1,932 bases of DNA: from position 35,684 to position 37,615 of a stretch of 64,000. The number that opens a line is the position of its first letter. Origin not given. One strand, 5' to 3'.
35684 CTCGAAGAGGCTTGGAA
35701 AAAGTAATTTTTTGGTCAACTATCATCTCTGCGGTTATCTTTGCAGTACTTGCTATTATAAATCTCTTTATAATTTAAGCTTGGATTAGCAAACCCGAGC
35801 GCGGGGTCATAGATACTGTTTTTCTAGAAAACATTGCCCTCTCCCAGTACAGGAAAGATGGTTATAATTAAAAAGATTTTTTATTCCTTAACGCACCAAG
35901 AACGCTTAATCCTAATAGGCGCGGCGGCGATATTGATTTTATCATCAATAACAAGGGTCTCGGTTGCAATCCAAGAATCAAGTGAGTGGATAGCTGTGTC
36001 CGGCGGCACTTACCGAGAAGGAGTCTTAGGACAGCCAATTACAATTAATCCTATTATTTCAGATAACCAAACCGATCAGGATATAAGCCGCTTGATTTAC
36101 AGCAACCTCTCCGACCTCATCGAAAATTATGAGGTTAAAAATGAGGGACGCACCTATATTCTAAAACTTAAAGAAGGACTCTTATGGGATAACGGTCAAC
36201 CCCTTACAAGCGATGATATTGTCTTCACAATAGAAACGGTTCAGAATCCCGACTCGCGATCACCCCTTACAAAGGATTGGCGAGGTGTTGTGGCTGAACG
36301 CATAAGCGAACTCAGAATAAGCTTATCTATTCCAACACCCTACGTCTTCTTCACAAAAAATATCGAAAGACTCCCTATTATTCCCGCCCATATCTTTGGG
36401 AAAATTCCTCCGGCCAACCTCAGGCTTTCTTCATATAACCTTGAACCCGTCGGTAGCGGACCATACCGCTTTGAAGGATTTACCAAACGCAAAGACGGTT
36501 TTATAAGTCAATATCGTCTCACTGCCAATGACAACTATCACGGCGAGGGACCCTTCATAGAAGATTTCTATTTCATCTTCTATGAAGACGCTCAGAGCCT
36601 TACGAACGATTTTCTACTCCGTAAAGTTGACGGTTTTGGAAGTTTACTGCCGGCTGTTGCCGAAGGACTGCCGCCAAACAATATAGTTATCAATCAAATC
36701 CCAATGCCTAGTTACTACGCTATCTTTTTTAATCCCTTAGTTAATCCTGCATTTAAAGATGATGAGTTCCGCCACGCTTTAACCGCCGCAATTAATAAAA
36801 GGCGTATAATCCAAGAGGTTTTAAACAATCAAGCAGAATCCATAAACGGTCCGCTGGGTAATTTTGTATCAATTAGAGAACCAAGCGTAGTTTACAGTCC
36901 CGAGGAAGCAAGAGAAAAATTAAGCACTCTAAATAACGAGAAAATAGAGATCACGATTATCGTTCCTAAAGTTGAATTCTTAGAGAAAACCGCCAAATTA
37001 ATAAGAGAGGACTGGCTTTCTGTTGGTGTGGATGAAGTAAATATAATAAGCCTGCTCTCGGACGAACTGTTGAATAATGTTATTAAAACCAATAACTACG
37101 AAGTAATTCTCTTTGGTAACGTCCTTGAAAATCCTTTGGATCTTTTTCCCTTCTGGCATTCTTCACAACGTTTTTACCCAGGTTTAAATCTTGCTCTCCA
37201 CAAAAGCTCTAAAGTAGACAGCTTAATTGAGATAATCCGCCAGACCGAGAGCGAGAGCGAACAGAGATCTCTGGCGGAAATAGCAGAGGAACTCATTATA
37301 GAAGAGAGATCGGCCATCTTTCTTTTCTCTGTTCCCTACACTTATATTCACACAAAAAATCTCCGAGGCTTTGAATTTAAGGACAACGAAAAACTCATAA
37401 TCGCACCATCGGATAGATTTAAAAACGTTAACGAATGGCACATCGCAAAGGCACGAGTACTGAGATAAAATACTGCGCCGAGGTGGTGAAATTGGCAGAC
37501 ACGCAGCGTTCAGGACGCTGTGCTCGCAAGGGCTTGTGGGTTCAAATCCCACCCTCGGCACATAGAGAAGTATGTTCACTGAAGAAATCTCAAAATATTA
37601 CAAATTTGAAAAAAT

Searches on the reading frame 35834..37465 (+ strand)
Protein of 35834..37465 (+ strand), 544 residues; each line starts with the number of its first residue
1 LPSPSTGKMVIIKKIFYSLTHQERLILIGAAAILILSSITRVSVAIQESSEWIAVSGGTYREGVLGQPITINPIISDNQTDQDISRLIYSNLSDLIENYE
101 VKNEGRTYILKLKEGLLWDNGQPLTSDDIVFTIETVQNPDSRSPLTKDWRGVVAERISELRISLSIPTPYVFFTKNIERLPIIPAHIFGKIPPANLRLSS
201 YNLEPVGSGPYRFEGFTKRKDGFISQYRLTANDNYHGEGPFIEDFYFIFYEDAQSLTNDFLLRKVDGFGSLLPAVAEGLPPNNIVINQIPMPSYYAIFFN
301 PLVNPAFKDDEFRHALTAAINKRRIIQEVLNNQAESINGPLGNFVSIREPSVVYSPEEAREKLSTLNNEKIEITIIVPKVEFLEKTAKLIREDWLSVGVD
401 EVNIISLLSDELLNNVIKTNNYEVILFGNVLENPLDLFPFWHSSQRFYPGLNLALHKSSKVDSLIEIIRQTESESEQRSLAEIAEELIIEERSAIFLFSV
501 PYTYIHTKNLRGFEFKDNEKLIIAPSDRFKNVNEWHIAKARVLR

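Call 46: search_protein_families(library=pfam, proteins=[window:35834-37465:+], max_evalue=0.00001)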
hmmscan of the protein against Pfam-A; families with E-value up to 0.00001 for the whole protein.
window:35834-37465:+ (544 aa): 1 family
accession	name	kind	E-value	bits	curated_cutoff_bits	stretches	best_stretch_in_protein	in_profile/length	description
PF00496.27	SBP_bac_5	-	6.3e-44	151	32.4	1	94-438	5-355/368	Bacterial extracellular solute-binding proteins, family 5 Middle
